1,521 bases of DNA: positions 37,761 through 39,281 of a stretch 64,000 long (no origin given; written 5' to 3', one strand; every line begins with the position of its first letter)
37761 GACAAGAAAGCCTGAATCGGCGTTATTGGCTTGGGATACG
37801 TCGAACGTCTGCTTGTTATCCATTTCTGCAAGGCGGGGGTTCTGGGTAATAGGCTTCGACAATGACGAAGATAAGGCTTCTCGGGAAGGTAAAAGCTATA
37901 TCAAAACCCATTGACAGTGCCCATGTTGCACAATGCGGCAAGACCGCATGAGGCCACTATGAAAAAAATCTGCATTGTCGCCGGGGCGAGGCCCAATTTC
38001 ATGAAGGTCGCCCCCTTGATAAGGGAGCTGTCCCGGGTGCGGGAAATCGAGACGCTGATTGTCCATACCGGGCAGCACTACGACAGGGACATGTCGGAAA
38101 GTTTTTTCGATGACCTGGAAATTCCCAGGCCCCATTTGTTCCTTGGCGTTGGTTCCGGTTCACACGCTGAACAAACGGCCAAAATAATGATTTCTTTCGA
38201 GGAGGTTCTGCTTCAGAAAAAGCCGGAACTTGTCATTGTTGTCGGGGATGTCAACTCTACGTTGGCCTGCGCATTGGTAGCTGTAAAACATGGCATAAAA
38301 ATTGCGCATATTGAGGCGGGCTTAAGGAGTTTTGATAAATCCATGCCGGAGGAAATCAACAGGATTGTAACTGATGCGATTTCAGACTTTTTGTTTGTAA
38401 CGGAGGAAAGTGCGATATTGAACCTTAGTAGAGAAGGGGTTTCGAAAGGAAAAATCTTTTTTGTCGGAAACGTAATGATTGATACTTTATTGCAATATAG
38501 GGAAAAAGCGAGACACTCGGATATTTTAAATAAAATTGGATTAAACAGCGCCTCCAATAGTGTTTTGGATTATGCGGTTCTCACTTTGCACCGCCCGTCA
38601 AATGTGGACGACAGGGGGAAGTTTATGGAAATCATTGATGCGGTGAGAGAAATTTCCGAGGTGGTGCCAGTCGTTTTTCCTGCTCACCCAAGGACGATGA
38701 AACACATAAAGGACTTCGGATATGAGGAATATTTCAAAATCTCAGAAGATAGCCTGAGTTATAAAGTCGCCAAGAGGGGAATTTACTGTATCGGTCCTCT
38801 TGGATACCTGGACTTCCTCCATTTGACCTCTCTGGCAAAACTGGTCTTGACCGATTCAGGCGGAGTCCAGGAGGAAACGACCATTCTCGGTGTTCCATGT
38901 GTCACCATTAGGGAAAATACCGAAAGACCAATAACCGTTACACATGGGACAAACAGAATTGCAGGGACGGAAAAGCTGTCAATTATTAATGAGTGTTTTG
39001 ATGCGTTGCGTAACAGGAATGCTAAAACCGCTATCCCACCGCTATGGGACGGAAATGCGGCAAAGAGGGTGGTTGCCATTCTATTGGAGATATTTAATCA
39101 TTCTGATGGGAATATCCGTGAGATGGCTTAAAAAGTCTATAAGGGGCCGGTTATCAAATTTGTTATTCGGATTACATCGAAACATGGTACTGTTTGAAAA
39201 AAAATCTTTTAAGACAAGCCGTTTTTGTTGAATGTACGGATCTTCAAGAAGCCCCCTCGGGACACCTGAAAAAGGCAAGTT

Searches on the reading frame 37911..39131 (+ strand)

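Call 78: search_protein_families(library=pfam, proteins=[window:37911-39131:+], max_evalue=0.000001)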
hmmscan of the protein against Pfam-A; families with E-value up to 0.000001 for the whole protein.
window:37911-39131:+ (406 aa): 1 family
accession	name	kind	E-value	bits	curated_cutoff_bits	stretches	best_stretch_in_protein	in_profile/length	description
PF02350.25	Epimerase_2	-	7e-107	357.7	30.6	1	39-391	2-346/347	UDP-N-acetylglucosamine 2-epimerase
